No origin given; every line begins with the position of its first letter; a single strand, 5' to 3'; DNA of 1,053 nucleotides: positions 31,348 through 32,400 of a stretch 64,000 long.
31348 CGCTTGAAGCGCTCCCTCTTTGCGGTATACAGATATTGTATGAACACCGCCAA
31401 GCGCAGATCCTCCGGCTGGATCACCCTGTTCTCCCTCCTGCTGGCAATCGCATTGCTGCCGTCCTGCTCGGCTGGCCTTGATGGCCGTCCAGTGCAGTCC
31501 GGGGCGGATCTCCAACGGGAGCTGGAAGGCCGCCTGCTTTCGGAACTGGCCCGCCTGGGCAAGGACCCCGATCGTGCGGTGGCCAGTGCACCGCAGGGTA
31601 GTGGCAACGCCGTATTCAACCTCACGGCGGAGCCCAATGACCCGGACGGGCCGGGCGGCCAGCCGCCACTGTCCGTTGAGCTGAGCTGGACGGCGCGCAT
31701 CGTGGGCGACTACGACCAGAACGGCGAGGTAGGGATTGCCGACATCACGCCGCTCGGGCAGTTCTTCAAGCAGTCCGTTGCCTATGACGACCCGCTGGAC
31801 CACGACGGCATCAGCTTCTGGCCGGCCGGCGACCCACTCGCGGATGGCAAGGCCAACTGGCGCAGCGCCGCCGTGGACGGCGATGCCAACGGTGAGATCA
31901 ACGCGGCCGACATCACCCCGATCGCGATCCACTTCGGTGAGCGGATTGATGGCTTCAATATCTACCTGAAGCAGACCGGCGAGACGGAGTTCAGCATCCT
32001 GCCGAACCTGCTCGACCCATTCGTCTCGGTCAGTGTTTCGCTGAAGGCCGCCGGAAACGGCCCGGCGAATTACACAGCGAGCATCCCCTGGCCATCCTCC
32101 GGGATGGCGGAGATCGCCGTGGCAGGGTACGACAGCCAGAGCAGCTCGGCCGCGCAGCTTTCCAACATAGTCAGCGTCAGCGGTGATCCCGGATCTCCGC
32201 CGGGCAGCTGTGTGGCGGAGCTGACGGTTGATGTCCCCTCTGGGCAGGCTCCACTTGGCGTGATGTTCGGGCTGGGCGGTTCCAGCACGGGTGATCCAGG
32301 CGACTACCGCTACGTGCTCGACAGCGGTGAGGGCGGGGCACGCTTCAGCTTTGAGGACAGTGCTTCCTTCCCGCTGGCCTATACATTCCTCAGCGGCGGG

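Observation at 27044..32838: Three tandem paralogous lipoproteins with dockerin-like repeat pairs plus PKD and Cna-B-like domains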

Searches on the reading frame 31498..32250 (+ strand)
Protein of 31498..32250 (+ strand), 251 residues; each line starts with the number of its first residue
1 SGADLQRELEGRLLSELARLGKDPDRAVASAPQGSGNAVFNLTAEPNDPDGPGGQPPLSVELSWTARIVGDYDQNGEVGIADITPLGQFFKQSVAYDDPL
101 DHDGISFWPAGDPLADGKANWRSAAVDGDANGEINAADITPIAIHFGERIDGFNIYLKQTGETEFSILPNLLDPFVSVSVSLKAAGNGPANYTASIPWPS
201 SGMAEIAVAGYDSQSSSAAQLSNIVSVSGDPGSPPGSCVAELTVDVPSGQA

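Call 19: search_solved_structures(query=A2, max_evalue=1, show_alignments=3)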
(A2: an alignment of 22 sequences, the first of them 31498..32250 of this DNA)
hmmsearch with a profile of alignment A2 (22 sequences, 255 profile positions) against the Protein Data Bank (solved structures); distinct sequences matched with E-value up to 1: 12.
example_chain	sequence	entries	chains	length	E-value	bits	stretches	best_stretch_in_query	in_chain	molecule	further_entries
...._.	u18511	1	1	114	0.003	20.7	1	6-74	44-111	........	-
3g7c_A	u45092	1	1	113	0.0036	20.5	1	6-74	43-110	Occludin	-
1xaw_A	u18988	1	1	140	0.0051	19.9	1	6-74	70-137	Occludin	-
2y3n_B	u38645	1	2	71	0.048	16.7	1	67-93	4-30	CELLULOSOMAL FAMILY-48 PROCESSIVE GLYCOSIDE HYDROLASE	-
2rrt_A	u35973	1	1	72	0.083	16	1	125-150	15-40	Calmodulin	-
5n5p_B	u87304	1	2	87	0.12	15.4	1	69-115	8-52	Putative cellulosomal scaffoldin protein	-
4fl4_A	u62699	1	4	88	0.38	13.8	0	67-94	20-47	Glycoside hydrolase family 9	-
1y6w_A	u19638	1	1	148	0.47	13.5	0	124-136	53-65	Calmodulin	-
9kvo_C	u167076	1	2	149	0.6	13.1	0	125-150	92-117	Calmodulin-1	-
1dmo_A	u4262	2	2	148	0.73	12.9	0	125-150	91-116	CALMODULIN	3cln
9kuz_C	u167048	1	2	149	0.88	12.6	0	125-151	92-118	Calmodulin-1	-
1deg_A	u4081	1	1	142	0.89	12.6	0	125-150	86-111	CALMODULIN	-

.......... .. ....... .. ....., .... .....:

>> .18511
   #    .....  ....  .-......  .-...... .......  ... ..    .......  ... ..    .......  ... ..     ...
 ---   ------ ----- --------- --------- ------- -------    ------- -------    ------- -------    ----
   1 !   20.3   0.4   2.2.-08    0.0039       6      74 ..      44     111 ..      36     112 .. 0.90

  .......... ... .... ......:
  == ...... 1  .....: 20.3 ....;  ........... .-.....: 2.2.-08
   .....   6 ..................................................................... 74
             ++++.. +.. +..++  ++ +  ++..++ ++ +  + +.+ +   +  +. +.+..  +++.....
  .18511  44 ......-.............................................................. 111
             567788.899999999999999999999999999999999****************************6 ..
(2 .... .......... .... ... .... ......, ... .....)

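Call 22: find_homologous_proteins(query=A2, max_evalue=0.001)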
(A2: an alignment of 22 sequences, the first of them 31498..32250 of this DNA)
Query A2 (22 sequences) (251 aa, profile of the alignment): 33 proteins with E <= 0.001 among 8000 candidates.
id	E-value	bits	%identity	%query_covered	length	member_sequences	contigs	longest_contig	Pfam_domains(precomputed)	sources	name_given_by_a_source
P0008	8.0e-99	349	50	91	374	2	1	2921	PF18911.7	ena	-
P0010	5.7e-98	346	73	98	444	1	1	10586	-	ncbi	-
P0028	1.8e-63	233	44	95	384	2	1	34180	-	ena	-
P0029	1.4e-62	230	49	63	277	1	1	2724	-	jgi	jgi:hypothetical protein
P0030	8.1e-62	227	48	67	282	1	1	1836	-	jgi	jgi:hypothetical protein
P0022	6.1e-53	198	36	38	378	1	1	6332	-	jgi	jgi:hypothetical protein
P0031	9.8e-48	181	37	54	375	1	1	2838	PF00404.25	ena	-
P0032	3.3e-47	180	52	52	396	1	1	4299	PF00801.27,PF18911.7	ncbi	-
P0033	2.9e-43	167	46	58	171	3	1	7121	-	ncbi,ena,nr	ncbi:hypothetical protein IIA79_04040 [bacterium]|nr:hypothetical protein [bacterium]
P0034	8.1e-41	159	36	44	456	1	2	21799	-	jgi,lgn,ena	-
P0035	2.4e-39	154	46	41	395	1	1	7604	PF00801.27,PF18911.7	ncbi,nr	ncbi:PKD domain-containing protein [bacterium]|nr:PKD domain-containing protein [bacterium]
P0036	2.6e-36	144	33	60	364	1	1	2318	PF00404.25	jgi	jgi:hypothetical protein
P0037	8.1e-36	142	100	40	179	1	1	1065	-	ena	-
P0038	1.9e-35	141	35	38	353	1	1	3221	PF00404.25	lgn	-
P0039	3.1e-35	140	37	41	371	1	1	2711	PF00404.25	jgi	jgi:hypothetical protein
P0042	1.6e-33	135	33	60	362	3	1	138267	-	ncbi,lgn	-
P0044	1.6e-30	125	35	38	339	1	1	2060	PF13405.13,PF00404.25,PF00036.39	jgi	jgi:hypothetical protein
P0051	2.1e-27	115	32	61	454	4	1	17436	PF00404.25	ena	-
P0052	2.8e-27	114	42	38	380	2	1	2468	PF00963.25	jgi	jgi:hypothetical protein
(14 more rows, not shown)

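Call 23: search_protein_families(library=pfam, proteins=[P0031, P0036, P0038, P0039, P0044, P0051, P0052, P0028, P0034, P0042], max_evalue=0.1)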
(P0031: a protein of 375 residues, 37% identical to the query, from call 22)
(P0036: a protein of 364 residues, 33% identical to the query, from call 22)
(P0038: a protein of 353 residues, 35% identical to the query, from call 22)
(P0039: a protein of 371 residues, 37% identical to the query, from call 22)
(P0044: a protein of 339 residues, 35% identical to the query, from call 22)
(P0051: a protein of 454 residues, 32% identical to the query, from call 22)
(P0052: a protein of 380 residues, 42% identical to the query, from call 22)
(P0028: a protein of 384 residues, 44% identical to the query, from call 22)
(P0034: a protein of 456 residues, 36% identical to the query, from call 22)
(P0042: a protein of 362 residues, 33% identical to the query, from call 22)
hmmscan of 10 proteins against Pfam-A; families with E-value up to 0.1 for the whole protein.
P0031 (375 aa): 5 families
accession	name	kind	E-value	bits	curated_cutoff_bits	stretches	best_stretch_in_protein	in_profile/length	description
PF00404.24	Dockerin_1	-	2e-11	44.3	22.9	2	237-287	2-51/57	Dockerin type I domain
PF00036.39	EF-hand_1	-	0.0022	17.9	25.4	0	238-253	10-25/29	EF hand domain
PF13405.12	EF-hand_6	-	0.0064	16.6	25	0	273-289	10-26/30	EF-hand domain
PF14658.12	EF-hand_9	-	0.028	15.3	37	0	238-279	8-49/66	EF-hand domain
PF13499.12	EF-hand_7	-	0.079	13.8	30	0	73-117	12-57/67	EF-hand domain pair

P0036 (364 aa): 3 families
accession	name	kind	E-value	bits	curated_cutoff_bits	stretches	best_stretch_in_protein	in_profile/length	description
PF00404.24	Dockerin_1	-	6.4e-09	36.3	22.9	2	56-113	1-56/57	Dockerin type I domain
PF13499.12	EF-hand_7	-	0.0098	16.7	30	0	227-275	12-61/67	EF-hand domain pair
PF00036.39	EF-hand_1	-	0.013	15.4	25.4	0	92-108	8-24/29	EF hand domain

P0038 (353 aa): 4 families
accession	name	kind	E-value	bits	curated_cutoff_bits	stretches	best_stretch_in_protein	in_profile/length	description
PF00404.24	Dockerin_1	-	4.8e-06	27.1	22.9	1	64-117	1-51/57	Dockerin type I domain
PF13405.12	EF-hand_6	-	0.017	15.3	25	0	265-285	9-29/30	EF-hand domain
PF13499.12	EF-hand_7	-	0.035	14.9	30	0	66-115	12-62/67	EF-hand domain pair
PF00036.39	EF-hand_1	-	0.084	12.9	25.4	0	101-118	8-25/29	EF hand domain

P0039 (371 aa): 2 families
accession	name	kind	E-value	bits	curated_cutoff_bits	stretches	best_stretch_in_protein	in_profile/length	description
PF00404.24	Dockerin_1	-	8.6e-07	29.5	22.9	1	57-123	1-55/57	Dockerin type I domain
PF13405.12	EF-hand_6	-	0.014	15.6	25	0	103-123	8-28/30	EF-hand domain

P0044 (339 aa): 5 families
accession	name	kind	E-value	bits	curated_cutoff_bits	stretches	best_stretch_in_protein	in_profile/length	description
PF00404.24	Dockerin_1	-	1.1e-09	38.8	22.9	2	26-82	1-52/57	Dockerin type I domain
PF00036.39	EF-hand_1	-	6.2e-07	29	25.4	0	234-250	7-23/29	EF hand domain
PF13405.12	EF-hand_6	-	3.1e-06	26.9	25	0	234-250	7-23/30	EF-hand domain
PF13499.12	EF-hand_7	-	0.0045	17.8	30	0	28-78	12-61/67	EF-hand domain pair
PF13202.12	EF-hand_5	-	0.046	13.7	25.9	0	235-250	7-22/25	EF hand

P0051 (454 aa): 1 family
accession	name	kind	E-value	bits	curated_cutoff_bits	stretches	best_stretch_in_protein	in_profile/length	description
PF00404.24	Dockerin_1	-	1.3e-14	54.5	22.9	2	319-369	1-50/57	Dockerin type I domain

P0052 (380 aa): 1 family
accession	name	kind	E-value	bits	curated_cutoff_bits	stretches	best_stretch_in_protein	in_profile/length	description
PF00963.24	Cohesin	-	1.1e-05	26.2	24.1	1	240-335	10-101/139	Cohesin domain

P0028 (384 aa): 2 families
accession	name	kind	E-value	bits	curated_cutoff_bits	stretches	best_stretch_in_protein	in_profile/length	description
PF18911.6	PKD_4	-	1.5e-05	25.4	27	1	293-381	2-85/85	PKD domain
PF22352.2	K319L-like_PKD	-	0.03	14.8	27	1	312-381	14-84/84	K319L-like, PKD domain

P0034 (456 aa): 1 family
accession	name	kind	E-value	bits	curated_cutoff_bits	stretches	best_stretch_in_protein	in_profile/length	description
PF00036.39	EF-hand_1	-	0.02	14.8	25.4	0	170-185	8-23/29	EF hand domain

P0042 (362 aa): 1 family
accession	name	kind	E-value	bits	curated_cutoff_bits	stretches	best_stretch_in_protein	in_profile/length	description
PF23536.1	TraK_C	-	0.052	14.1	28.5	0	184-231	22-69/110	TraK C-terminal domain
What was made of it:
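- Dockerin_1 outranks every EF-hand family wherever both hit, and only Dockerin_1 reaches its threshold for the region (call 23).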

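Call 27: predict_structure(alignment_id=A2)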
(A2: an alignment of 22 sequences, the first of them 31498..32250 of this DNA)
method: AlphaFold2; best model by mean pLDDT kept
length: 251 residues; sequences in the alignment: 22
mean_pLDDT: 84.6   pTM: 0.75
mean pLDDT of the five models: 84.6, 83.9, 82.7, 82.5, 79.8
residues with pLDDT >= 90: 135; 70-90: 77; 50-70: 31; < 50: 8
segments of 3 or more residues with pLDDT < 50: 236-238
pLDDT, mean of each block of 10 residues (from residue 1): 71 73 60 79 90 81 93 90 92 95 90 92 93 94 89 94 93 92 79 92 94 91 92 57 54 43
secondary structure, 60 per line:
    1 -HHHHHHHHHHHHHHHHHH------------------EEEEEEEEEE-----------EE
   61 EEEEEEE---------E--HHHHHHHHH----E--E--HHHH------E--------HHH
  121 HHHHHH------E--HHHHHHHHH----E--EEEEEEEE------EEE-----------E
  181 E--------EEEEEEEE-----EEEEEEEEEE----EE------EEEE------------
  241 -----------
elements in order: H2-19 E38-47 E59-67 H80-88 H99-102 H118-126 H136-144 E152-159 E166-168 E190-197 E203-212 E225-228
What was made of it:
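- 31498..32250 (+): g3 N-terminal module (residues 38-288), the segment that was modelled. Order of elements: H, E, E, then four helices, then E x5 (call 27).
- On Fibronectin type III domain: The model has 2 + 5 strands flanking the helical insert (call 27).
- On EF-hand (calmodulin-like) domain: Loop 1 is entered from a beta-strand (call 27).
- Order of elements in the model is E38-47, E59-67, four helices, E152-159 and four more strands; pTM 0.75 (call 27). The model places dockerin and Fn3 in one confident unit (pTM 0.75, call 27), as expected for a subdomain packed against its host.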

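Call 29: search_protein_representatives(alignment_id=A2)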
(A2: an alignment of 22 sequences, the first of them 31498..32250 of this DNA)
Query: 22 sequences, 255 profile positions. Proteins with E-value up to 0.001 (for the whole library): 2311; up to 1e-10: 1804; up to 1e-30: 377. The best 150 are listed.
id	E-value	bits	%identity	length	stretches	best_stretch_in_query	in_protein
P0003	5.2e-101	354.2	-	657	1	2-254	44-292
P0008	2.5e-99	348.6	-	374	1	2-254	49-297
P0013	1.8e-98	345.8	-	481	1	6-254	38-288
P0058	1.3e-82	293.9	-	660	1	3-253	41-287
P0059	7.9e-76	271.7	-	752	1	10-253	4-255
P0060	2.9e-74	266.5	-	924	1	9-254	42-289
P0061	1.2e-70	254.7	-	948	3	7-254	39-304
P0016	5.6e-70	252.5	-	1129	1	4-253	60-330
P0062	1.1e-69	251.5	-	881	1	2-231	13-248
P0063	7.0e-69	248.9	-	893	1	8-253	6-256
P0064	8.0e-69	248.7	-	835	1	5-252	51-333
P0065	1.6e-68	247.7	-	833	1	7-252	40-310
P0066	3.0e-68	246.8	-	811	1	5-253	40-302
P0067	6.4e-68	245.7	-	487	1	5-254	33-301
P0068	1.1e-67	245.0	-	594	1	7-254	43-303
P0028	5.8e-64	232.8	-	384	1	4-254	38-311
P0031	3.1e-48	181.2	-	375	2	55-214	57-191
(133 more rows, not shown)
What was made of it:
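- The module nearly always starts at residue 40-70 (call 29). Keeping a full two-repeat dockerin in more than 2,000 representatives (call 29) is a costly way to stabilise a loop. The module starts at residue 40-70 in nearly all of the 150 best representatives (call 29).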

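Call 30: find_related_loci(query=A2, collection=genome_contigs, flank=3000)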
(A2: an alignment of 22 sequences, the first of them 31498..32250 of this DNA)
Query A2 (251 aa) in genome_contigs; peptide patterns used: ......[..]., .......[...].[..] (x = any residue, [..] = any of these).
510 stretches matched a pattern; 160 encode a relative of the query (tblastn E <= 1e-3); the best 80 are kept; 79 distinct loci.
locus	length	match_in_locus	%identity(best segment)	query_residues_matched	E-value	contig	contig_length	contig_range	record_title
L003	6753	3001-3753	96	1-251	3e-159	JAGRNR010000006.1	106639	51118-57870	MAG: bacterium isolate UBP7 HKST-UBA01 NODE_6_length_106639_cov_18.231687, whole genome shotgun sequence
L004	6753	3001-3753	80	1-251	9e-134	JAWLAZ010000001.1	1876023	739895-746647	MAG: bacterium isolate AC1.30 AC1.30.fa-1, whole genome shotgun sequence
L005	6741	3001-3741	83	5-251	9e-127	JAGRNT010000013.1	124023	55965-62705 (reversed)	MAG: bacterium isolate UBP7 HKST-UBA03 NODE_13_length_124023_cov_6.609806, whole genome shotgun sequence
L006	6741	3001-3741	73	5-251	3e-119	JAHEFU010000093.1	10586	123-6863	MAG: Planctomycetales bacterium isolate Ww346 NODE_15319_length_10586_cov_2.620258, whole genome shotgun sequence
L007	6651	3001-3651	46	8-217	5e-56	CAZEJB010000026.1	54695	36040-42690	MAG TPA_asm: uncultured Planctomycetales bacterium isolate binchicken_co199_143 genome assembly, contig: NODE_659_length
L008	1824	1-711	42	9-244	9e-55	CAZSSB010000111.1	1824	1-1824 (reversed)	MAG TPA_asm: uncultured Planctomycetales bacterium isolate binchicken_co334_328 genome assembly, contig: NODE_161131_len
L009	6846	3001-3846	35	7-245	1e-50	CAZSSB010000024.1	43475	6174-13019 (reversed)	MAG TPA_asm: uncultured Planctomycetales bacterium isolate binchicken_co334_328 genome assembly, contig: NODE_1324_lengt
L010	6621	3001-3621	45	8-215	2e-50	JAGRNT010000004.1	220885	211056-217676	MAG: bacterium isolate UBP7 HKST-UBA03 NODE_4_length_220885_cov_6.197502, whole genome shotgun sequence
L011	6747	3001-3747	44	8-244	1e-55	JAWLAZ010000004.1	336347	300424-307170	MAG: bacterium isolate AC1.30 AC1.30.fa-4, whole genome shotgun sequence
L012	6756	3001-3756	41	8-239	9e-49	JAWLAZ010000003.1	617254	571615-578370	MAG: bacterium isolate AC1.30 AC1.30.fa-3, whole genome shotgun sequence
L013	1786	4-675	41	23-245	9e-50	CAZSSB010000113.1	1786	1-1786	MAG TPA_asm: uncultured Planctomycetales bacterium isolate binchicken_co334_328 genome assembly, contig: NODE_166933_len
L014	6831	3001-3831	38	5-250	2e-48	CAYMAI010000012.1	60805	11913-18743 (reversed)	MAG TPA_asm: uncultured Planctomycetia bacterium isolate SRP239054_co1_35 genome assembly, contig: NODE_257_length_60805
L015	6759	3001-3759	45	4-244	1e-47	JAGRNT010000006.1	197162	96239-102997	MAG: bacterium isolate UBP7 HKST-UBA03 NODE_6_length_197162_cov_6.568090, whole genome shotgun sequence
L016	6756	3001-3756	41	8-239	2e-47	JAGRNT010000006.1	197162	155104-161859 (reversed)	MAG: bacterium isolate UBP7 HKST-UBA03 NODE_6_length_197162_cov_6.568090, whole genome shotgun sequence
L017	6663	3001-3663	40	8-223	3e-44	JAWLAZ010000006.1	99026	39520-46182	MAG: bacterium isolate AC1.30 AC1.30.fa-6, whole genome shotgun sequence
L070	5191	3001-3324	38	60-180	1e-16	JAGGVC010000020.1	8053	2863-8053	MAG: bacterium isolate AUK090 PB_MBMC_044_c_000000000005, whole genome shotgun sequence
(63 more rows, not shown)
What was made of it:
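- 160 confirmed stretches in 12 MAGs, with at least 15 loci per UBP7 genome (call 30).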

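Call 32: fold_search(model_id=the predicted structure, library=pdb)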
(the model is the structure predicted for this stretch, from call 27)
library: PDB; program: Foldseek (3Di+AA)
matches with E <= 10: 1853; with E <= 0.001: 0
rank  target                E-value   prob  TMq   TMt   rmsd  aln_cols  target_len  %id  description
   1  1va9_MODEL_1_A        4.0e-03  1.00  0.31  0.57   7.7       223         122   10  Solution structure of the second FNIII domain of DSCAML1 protein (released 2005-02-22)
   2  2doc_MODEL_1_A        4.3e-03  0.99  0.26  0.48   7.2       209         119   10  Solution structure of the Fibronectin type-III domain of human Neural cell adhesion molecule 2 (released 2006-10-28)
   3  1kf9_C                6.2e-03  0.99  0.26  0.35   7.3       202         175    6  PHAGE DISPLAY DERIVED VARIANT OF HUMAN GROWTH HORMONE COMPLEXED WITH TWO COPIES OF THE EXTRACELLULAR DOMAIN OF ITS REC (released 2002-11-20)
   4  2ed7_MODEL_1_A        8.3e-03  0.99  0.21  0.40   5.3        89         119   18  Solution structure of the first fibronectin type III domain of human Netrin receptor DCC (released 2008-02-26)
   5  1fg9_E                1.1e-02  0.98  0.20  0.24   5.6        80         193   12  3:1 COMPLEX OF INTERFERON-GAMMA RECEPTOR WITH INTERFERON-GAMMA DIMER (released 2000-08-11)
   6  1fyh_E                1.2e-02  0.95  0.20  0.24   6.3        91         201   12  1:1 COMPLEX BETWEEN AN INTERFERON GAMMA SINGLE-CHAIN VARIANT AND ITS RECEPTOR (released 2000-10-11)
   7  6e3l_C                1.7e-02  0.82  0.18  0.21   7.2        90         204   12  Interferon gamma signalling complex with IFNGR1 and IFNGR2 (released 2019-02-27)
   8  6e3k_C                2.3e-02  0.90  0.18  0.21   6.3        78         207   10  Interferon gamma signalling complex with IFNGR1 and IFNGR2 (released 2019-02-27)
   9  1uen_MODEL_1_A        2.5e-02  0.96  0.30  0.55   6.9       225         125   11  Solution Structure of The Third Fibronectin III Domain of Human KIAA0343 Protein (released 2003-11-19)
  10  1kf9_F                2.5e-02  0.96  0.26  0.34   6.5       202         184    7  PHAGE DISPLAY DERIVED VARIANT OF HUMAN GROWTH HORMONE COMPLEXED WITH TWO COPIES OF THE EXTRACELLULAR DOMAIN OF ITS REC (released 2002-11-20)
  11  1hwg_C                3.2e-02  0.95  0.30  0.38   5.9       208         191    9  1:2 COMPLEX OF HUMAN GROWTH HORMONE WITH ITS SOLUBLE BINDING PROTEIN (released 1997-11-19)
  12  3hhr_C                3.8e-02  0.92  0.26  0.32   7.5       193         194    8  HUMAN GROWTH HORMONE AND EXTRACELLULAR DOMAIN OF ITS RECEPTOR: CRYSTAL STRUCTURE OF THE COMPLEX (released 1994-04-30)
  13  1fg9_D                4.0e-02  0.93  0.20  0.23   5.5        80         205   12  3:1 COMPLEX OF INTERFERON-GAMMA RECEPTOR WITH INTERFERON-GAMMA DIMER (released 2000-08-11)
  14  6e3l_D                4.0e-02  0.89  0.19  0.23   5.7        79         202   13  Interferon gamma signalling complex with IFNGR1 and IFNGR2 (released 2019-02-27)
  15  1y6m_R                4.0e-02  0.84  0.27  0.32   7.2       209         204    8  Crystal structure of Epstein-Barr virus IL-10 complexed with the soluble IL-10R1 chain (released 2005-05-03)
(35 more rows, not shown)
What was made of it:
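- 31498..32250 (+): Top Foldseek PDB hits are FnIII domains, aligned across a large gap (call 32).
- Closest known: X-module-dockerin. Different: The host sandwich here is Fn3-like (call 32).
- Top PDB matches are FnIII domains, aligned over about 223 columns to a 122-residue target (call 32).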
